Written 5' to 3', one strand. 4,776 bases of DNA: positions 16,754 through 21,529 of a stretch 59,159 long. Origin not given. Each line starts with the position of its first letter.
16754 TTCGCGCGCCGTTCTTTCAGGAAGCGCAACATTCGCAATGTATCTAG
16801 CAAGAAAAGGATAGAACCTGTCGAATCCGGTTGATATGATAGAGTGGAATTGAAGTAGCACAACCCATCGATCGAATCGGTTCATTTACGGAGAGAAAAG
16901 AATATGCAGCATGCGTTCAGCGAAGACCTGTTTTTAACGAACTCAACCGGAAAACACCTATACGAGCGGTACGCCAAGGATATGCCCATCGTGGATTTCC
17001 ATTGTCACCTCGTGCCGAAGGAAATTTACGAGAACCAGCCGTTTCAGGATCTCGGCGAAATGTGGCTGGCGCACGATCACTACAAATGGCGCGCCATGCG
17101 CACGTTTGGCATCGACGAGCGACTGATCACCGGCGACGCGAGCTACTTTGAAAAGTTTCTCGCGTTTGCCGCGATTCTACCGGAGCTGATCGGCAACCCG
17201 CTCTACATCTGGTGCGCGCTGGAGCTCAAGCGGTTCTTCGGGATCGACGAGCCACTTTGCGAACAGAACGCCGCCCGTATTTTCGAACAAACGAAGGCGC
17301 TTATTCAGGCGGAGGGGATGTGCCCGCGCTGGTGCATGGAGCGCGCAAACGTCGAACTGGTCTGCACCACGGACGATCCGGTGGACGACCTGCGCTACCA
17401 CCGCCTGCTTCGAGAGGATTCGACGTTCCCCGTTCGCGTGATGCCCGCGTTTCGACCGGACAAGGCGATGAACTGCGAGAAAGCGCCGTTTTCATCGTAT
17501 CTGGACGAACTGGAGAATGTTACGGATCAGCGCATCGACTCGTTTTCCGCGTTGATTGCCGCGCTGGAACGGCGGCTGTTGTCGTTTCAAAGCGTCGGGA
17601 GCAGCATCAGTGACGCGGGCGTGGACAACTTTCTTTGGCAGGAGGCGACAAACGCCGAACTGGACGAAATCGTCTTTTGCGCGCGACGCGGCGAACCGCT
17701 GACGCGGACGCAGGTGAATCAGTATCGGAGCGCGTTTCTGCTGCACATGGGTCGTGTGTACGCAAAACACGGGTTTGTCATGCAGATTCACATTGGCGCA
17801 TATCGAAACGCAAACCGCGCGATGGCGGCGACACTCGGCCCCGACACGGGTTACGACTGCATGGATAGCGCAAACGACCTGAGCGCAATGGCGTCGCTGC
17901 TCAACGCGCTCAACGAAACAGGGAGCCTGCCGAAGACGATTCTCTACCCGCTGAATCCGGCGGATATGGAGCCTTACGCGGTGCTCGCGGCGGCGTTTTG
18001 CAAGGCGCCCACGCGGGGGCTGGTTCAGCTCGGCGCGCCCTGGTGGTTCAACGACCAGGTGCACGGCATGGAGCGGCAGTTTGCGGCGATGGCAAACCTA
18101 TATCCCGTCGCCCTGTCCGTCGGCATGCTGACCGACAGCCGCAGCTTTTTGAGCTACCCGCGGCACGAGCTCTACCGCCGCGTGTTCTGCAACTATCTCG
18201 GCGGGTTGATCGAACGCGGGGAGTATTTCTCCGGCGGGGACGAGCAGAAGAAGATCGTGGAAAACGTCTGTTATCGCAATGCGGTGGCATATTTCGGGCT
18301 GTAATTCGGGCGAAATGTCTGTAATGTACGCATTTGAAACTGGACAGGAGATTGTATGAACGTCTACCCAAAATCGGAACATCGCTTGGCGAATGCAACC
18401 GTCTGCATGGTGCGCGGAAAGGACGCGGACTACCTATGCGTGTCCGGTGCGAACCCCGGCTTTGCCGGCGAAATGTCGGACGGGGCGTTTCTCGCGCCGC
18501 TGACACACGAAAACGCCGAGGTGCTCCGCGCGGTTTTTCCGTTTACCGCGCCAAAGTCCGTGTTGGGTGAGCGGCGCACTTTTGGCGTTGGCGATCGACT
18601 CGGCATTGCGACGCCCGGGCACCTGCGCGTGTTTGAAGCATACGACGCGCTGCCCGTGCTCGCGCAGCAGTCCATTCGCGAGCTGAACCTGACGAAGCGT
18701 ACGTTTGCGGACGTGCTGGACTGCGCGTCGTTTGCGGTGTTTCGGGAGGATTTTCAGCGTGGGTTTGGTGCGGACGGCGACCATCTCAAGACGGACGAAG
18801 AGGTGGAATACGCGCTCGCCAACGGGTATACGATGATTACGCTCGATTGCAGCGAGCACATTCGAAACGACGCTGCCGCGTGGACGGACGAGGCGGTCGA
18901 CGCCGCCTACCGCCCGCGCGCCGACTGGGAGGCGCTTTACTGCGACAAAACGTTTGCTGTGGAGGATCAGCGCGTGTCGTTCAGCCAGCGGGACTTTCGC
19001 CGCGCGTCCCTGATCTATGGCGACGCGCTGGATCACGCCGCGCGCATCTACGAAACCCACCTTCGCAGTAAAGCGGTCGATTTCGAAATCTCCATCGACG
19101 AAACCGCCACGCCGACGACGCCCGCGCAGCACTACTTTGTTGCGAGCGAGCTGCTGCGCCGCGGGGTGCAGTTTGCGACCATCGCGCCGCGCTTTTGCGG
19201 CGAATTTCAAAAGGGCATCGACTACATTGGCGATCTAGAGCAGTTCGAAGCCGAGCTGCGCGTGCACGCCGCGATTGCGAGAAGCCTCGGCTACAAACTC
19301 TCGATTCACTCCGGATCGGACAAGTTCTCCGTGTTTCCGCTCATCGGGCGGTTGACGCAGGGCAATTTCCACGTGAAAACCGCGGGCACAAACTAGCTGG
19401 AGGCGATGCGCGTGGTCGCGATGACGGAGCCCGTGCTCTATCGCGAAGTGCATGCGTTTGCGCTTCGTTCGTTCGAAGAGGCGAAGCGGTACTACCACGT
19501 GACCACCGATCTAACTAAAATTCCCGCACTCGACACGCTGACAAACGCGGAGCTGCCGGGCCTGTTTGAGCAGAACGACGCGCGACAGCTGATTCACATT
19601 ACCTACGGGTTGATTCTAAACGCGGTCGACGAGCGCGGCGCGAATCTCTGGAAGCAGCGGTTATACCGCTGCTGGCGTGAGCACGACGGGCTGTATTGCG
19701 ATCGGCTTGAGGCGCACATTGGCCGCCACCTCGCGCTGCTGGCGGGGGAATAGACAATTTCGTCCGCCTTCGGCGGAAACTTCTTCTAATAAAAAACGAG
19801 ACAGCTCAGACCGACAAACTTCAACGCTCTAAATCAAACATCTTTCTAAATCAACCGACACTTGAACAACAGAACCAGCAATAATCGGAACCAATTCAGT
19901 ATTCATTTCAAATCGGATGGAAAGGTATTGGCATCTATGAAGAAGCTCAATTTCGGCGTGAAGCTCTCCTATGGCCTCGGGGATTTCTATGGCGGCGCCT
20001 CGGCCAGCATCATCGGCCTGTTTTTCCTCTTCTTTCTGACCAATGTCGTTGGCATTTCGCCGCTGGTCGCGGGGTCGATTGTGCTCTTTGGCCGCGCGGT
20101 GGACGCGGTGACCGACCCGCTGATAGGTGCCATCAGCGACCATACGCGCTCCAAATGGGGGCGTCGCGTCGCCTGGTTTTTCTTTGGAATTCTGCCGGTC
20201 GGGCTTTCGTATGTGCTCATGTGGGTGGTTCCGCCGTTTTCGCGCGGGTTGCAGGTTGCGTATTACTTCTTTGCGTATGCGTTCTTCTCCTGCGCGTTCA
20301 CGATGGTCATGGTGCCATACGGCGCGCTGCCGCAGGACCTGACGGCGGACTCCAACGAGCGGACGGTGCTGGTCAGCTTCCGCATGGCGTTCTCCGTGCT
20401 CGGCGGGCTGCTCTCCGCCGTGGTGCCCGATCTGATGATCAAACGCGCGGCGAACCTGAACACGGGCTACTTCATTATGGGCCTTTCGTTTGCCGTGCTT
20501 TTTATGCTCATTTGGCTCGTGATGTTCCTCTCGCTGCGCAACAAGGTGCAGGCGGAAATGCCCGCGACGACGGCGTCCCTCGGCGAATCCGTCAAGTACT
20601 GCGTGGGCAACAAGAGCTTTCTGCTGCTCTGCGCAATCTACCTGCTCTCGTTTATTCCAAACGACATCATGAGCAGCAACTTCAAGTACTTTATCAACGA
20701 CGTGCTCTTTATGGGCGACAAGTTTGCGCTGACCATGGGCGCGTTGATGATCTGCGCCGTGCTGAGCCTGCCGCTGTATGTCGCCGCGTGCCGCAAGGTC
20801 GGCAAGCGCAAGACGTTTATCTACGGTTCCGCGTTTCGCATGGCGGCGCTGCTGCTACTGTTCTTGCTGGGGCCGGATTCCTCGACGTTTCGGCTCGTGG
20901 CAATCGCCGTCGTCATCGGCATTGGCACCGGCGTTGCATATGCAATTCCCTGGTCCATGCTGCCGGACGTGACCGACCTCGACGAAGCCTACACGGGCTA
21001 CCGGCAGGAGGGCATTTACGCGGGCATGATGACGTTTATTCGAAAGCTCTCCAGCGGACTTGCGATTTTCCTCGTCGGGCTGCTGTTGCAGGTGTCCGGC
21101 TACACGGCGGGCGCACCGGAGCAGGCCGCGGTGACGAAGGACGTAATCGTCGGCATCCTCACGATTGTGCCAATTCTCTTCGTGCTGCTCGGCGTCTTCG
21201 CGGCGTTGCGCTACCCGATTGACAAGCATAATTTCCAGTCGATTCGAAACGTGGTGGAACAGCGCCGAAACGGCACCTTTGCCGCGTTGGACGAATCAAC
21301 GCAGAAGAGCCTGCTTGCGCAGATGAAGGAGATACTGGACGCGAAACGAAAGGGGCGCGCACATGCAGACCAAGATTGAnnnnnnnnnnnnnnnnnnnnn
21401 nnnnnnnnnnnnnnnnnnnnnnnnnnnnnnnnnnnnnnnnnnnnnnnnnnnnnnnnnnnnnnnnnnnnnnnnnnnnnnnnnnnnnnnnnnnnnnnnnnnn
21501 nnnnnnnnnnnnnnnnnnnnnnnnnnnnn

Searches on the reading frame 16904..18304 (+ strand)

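Call 85: search_protein_families(library=pfam, max_evalue=0.00001, proteins=[window:16904-18304:+])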
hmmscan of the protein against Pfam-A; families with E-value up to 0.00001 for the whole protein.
window:16904-18304:+ (466 aa): 1 family
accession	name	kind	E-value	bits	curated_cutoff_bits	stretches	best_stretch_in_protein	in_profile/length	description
PF02614.20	UxaC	-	3.5e-172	573.8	25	1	1-464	1-464/464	Glucuronate isomerase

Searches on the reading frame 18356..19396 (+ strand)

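Call 85: search_protein_families(library=pfam, max_evalue=0.00001, proteins=[window:18356-19396:+])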
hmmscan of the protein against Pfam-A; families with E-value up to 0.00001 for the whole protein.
window:18356-19396:+ (346 aa): 1 family
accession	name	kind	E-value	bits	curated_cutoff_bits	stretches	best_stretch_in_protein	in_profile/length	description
PF16257.11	UxaE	-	3.3e-137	458.5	27.1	1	4-346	1-360/475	tagaturonate epimerase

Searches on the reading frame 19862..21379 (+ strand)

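Call 85: search_protein_families(library=pfam, max_evalue=0.00001, proteins=[window:19862-21379:+])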
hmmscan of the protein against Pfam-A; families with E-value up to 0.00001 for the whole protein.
window:19862-21379:+ (505 aa): 2 families
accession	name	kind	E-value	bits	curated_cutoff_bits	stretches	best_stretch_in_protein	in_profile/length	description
PF13347.12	MFS_2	-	7.6e-89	298.6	27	1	36-455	1-427/427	MFS/sugar transport protein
PF07690.21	MFS_1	-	1.1e-13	51.2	33.4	1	45-396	9-341/347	Major Facilitator Superfamily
